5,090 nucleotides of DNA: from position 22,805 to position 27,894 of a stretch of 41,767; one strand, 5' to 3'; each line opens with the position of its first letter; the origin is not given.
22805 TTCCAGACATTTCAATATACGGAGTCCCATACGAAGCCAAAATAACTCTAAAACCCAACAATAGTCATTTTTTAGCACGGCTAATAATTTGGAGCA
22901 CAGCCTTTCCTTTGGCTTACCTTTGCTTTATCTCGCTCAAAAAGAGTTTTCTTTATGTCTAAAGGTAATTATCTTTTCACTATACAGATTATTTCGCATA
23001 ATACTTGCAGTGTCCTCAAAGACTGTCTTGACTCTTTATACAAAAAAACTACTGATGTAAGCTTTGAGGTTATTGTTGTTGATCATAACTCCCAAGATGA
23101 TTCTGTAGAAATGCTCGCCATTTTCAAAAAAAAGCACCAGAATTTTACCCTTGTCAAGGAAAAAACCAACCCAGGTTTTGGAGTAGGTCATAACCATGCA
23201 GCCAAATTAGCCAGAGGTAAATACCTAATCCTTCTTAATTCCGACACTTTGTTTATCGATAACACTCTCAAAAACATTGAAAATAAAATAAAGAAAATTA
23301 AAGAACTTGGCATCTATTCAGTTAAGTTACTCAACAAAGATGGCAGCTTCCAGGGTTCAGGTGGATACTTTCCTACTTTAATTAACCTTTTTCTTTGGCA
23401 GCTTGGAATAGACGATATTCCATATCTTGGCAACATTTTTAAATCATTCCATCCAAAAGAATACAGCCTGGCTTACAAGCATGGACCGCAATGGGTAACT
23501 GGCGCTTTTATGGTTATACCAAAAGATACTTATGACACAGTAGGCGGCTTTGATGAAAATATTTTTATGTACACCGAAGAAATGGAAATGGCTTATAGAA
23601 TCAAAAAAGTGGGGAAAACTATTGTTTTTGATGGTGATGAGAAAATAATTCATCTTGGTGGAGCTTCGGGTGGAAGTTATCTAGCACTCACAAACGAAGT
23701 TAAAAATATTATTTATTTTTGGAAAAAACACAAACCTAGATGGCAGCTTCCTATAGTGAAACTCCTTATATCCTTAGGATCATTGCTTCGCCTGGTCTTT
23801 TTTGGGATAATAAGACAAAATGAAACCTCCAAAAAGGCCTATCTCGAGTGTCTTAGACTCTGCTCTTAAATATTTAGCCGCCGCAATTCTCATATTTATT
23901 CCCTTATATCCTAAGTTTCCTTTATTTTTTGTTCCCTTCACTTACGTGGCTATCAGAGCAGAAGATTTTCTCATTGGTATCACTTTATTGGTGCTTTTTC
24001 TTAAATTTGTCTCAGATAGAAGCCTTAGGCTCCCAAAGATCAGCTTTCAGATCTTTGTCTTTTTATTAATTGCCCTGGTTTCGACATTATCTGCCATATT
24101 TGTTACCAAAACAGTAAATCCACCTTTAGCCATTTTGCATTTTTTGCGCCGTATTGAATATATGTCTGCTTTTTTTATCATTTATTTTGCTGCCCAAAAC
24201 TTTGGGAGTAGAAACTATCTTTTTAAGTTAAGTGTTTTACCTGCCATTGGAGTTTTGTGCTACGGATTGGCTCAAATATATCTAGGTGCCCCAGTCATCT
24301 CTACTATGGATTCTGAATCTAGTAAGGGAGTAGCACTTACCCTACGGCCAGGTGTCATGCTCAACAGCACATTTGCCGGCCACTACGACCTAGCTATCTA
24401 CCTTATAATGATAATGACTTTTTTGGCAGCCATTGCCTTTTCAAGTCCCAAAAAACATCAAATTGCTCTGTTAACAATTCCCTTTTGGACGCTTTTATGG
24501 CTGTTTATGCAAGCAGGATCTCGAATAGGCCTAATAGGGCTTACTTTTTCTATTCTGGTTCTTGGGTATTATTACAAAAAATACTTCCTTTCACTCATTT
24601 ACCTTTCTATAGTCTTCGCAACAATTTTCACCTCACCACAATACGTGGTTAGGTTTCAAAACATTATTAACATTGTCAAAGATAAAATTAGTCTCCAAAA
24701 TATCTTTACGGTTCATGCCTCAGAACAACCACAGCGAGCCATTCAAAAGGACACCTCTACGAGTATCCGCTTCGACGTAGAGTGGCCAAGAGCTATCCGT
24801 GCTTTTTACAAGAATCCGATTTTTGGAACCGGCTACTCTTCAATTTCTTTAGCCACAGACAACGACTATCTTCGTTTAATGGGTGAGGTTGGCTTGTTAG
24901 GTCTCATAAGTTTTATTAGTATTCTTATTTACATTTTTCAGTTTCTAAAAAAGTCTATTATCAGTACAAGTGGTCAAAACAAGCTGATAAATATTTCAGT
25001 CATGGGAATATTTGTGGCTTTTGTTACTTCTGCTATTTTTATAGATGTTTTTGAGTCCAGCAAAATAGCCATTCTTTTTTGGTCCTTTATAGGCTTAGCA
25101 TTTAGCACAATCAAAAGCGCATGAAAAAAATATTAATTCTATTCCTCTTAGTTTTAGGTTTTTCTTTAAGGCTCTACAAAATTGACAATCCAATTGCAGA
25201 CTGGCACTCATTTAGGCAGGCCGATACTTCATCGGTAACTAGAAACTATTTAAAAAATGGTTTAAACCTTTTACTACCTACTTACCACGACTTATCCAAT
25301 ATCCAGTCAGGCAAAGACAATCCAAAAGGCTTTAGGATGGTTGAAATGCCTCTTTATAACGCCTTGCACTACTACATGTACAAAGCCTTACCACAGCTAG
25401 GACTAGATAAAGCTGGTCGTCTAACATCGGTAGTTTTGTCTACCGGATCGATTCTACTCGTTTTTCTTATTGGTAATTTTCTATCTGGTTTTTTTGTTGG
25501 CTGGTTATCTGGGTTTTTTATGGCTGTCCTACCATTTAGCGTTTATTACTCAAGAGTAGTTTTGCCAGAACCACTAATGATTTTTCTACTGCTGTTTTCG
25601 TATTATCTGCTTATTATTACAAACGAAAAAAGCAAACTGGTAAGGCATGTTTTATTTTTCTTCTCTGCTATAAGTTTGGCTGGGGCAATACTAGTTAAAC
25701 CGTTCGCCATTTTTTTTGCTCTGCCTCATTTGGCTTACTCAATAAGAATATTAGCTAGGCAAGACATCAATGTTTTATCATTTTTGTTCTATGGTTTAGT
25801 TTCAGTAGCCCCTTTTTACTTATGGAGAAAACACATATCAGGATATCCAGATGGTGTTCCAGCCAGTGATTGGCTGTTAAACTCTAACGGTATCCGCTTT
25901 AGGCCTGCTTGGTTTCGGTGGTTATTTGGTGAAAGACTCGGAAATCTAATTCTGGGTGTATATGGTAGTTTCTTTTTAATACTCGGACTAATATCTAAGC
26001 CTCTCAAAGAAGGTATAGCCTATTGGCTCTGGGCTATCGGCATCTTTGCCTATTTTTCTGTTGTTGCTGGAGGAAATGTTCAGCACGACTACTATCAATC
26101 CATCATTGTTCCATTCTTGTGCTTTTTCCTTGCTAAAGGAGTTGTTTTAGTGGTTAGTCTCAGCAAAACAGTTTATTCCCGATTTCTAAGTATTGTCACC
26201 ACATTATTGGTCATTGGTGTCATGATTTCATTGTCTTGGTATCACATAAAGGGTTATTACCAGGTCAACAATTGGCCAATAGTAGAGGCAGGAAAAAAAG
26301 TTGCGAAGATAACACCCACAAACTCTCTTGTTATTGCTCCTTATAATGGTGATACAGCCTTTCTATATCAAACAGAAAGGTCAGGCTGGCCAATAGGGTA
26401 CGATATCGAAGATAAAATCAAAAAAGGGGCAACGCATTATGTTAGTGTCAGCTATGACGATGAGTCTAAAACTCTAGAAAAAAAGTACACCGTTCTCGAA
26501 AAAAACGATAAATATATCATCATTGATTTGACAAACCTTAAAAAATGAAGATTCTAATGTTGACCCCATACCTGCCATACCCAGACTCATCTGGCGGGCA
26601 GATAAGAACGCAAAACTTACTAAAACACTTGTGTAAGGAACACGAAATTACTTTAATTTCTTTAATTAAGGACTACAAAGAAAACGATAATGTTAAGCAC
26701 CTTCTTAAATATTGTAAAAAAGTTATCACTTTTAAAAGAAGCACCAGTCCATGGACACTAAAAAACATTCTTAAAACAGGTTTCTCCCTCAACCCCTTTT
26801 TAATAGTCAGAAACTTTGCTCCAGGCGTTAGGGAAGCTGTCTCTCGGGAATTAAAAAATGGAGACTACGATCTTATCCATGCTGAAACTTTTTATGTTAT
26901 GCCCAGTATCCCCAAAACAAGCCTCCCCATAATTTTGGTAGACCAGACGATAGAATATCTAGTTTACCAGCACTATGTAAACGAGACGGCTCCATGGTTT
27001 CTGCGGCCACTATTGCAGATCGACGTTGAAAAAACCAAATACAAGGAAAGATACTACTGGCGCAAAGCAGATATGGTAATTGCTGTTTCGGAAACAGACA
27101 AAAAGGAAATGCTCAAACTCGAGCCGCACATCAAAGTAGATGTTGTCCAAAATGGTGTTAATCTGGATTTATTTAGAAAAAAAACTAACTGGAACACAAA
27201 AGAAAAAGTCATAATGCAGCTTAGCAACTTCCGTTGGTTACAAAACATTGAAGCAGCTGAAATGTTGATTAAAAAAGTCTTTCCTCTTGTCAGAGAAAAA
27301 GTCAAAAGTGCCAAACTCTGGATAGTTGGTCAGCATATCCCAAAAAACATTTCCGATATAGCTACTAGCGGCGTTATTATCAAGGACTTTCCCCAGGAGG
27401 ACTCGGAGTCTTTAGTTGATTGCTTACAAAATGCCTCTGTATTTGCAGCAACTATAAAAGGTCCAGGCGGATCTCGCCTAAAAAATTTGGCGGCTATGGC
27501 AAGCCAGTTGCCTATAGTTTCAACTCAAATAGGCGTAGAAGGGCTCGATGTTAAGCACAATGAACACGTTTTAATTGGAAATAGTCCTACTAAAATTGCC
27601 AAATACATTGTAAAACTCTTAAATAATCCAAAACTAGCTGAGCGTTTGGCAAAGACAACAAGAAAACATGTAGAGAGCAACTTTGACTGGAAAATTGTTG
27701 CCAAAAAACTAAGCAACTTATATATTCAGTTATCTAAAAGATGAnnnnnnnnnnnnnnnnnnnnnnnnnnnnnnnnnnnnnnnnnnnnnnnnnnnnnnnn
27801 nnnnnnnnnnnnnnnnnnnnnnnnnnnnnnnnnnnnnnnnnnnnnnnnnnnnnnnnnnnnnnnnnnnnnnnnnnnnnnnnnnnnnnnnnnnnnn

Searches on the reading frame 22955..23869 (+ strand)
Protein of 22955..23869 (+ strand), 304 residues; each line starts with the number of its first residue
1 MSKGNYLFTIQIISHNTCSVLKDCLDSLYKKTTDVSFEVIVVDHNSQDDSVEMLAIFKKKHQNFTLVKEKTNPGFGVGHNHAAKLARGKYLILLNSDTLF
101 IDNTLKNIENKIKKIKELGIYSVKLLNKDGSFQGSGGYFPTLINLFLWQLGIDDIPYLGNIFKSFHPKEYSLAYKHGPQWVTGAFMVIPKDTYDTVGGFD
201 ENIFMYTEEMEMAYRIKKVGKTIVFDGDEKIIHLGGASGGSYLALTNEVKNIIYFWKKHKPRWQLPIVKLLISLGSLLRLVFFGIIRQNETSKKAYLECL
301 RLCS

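Call 7: search_protein_families(library=pfam, proteins=[window:22955-23869:+], max_evalue=0.001)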
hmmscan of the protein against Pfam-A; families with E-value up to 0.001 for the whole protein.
window:22955-23869:+ (304 aa): 3 families
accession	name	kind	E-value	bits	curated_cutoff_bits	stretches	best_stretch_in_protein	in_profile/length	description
PF00535.33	Glycos_transf_2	-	1.6e-18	67.6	23.3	1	10-120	2-111/168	Glycosyl transferase family 2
PF13641.12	Glyco_tranf_2_3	-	3e-08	34.4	27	1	12-225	7-203/230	Glycosyltransferase like family 2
PF10111.15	Glyco_tranf_2_2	-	4.7e-08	33.3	27.3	1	30-117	23-113/276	Glycosyltransferase like family 2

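Call 50: search_protein_families(library=ncbifam, proteins=[window:22955-23869:+], max_evalue=0.001)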
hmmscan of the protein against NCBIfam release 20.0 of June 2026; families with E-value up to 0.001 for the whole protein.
window:22955-23869:+ (304 aa): 16 families
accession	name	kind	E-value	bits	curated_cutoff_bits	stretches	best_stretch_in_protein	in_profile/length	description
NF041875.1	EPS_EpsD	equivalog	1e-17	64.6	370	2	12-105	5-97/325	exopolysaccharide biosynthesis glycosyltransferase EpsD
TIGR04283.1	glyco_like_mftF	equivalog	1.5e-15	57.4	182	1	14-129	7-115/221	TIGR04283 family arsenosugar biosynthesis glycosyltransferase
NF007482.0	PRK10073.1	equivalog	6.2e-12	45.2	423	1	8-100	8-98/334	glycosyltransferase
TIGR03937.1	PgaC_IcaA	equivalog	1.9e-11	43.6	422.3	1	8-117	47-155/407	poly-beta-1,6-N-acetyl-D-glucosamine synthase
NF047683.1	TeichurnBiosyTuaG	equivalog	6.1e-11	42.4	400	1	5-130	5-130/252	teichuronic acid biosynthesis protein TuaG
NF038302.1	EPS_HpsE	equivalog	1.1e-10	41.1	300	1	8-124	3-123/307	hormogonium polysaccharide biosynthesis glycosyltransferase HpsE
TIGR03111.1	glyc2_xrt_Gpos1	hypoth_equivalog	7.5e-10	38.2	363.95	1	9-116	52-160/439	TIGR03111 family XrtG-associated glycosyltransferase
TIGR03965.1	mycofact_glyco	equivalog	2.1e-08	33.5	280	1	9-100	77-167/467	mycofactocin biosynthesis glycosyltransferase MftF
TIGR04009.1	wcaE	equivalog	1.4e-07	31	369.2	1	30-114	27-108/248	colanic acid biosynthesis glycosyltransferase WcaE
NF038299.1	EPS_HpsN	equivalog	1.7e-07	30.5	425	0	207-259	194-246/317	hormogonium polysaccharide biosynthesis glycosyltransferase HpsN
NF050050.1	ProtGlycPglI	equivalog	3e-06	26.8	500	1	10-131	6-126/306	GalNAc(5)-diNAcBac-PP-undecaprenol beta-1,3-glucosyltransferase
NF045692.1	OglycostaseCruG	equivalog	5.7e-05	22.2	600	1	13-82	48-116/386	2'-O-glycosyltransferase CruG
TIGR01556.1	rhamnosyltran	subfamily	0.00012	21.4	200.55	0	187-238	154-205/281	rhamnosyltransferase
TIGR04195.1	S_glycosyl_SunS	equivalog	0.00012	21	350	1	9-116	60-155/421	SunS family peptide S-glycosyltransferase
NF053739.1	GlytfEpsEBac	equivalog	0.00035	19.7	450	1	16-107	11-102/265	glycosyltransferase EpsE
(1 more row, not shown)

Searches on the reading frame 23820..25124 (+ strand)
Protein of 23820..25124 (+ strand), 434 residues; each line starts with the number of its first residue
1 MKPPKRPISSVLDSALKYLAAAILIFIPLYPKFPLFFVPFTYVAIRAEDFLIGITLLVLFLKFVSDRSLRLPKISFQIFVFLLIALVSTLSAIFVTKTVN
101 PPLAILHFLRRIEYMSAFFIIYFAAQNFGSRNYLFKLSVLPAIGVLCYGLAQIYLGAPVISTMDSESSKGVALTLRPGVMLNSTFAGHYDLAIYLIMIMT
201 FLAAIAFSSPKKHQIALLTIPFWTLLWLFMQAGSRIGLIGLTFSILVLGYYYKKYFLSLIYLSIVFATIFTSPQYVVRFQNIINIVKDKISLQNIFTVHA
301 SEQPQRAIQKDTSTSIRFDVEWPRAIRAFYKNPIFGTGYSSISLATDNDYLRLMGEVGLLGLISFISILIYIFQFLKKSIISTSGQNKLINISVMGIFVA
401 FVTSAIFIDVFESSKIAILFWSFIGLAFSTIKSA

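Call 4: search_protein_families(library=pfam, proteins=[window:23820-25124:+], max_evalue=0.1)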
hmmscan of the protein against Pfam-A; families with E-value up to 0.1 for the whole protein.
window:23820-25124:+ (434 aa): 1 family
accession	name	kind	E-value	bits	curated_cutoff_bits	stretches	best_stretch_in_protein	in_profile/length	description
PF04932.20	Wzy_C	-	1.8e-14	54.2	31.7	1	222-366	3-149/149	O-Antigen ligase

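Call 5: search_protein_families(library=ncbifam, proteins=[window:23820-25124:+], max_evalue=0.1)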
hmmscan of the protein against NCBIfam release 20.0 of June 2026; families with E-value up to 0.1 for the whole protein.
window:23820-25124:+ (434 aa): 0 families

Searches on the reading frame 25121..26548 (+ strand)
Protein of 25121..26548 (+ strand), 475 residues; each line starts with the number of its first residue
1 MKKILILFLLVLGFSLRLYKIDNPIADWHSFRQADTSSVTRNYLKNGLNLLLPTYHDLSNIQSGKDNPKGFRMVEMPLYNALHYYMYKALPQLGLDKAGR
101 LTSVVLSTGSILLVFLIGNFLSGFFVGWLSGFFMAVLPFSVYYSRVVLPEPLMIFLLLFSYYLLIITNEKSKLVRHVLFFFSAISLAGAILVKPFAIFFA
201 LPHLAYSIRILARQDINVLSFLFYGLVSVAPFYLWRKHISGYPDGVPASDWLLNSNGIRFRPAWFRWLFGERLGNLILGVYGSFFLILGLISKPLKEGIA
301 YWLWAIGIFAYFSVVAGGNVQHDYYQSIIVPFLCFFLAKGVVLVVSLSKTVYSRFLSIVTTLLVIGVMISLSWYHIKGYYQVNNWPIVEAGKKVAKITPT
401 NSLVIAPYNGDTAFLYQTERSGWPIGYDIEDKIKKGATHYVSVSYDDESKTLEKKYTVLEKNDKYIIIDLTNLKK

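Call 4: search_protein_families(library=pfam, proteins=[window:25121-26548:+], max_evalue=0.1)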
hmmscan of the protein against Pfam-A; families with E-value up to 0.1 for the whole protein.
window:25121-26548:+ (475 aa): 2 families
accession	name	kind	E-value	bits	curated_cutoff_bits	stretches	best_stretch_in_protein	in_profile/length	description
PF13231.12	PMT_2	-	8.8e-06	26.5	26.1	1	97-235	22-160/160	Dolichyl-phosphate-mannose-protein mannosyltransferase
PF05934.16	MCLC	-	0.089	12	25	0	323-424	179-271/549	Mid-1-related chloride channel (MCLC)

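Call 5: search_protein_families(library=ncbifam, proteins=[window:25121-26548:+], max_evalue=0.1)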
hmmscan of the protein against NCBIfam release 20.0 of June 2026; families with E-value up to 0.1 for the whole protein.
window:25121-26548:+ (475 aa): 0 families

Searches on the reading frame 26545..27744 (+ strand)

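Call 7: search_protein_families(library=pfam, proteins=[window:26545-27744:+], max_evalue=0.001)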
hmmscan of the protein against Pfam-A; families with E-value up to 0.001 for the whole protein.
window:26545-27744:+ (399 aa): 4 families
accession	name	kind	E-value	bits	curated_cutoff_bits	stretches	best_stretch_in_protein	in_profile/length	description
PF13692.12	Glyco_trans_1_4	-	2.6e-16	60.6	27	1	221-361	2-142/142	Glycosyl transferases group 1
PF13439.12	Glyco_transf_4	-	9.5e-13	49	28.5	1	17-208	3-169/170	Glycosyltransferase Family 4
PF00534.26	Glycos_transf_1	-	4.5e-12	46.3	26.4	1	210-374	5-171/172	Glycosyl transferases group 1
PF00290.26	Trp_syntA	-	0.00051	19.5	27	0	270-342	112-186/259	Tryptophan synthase alpha chain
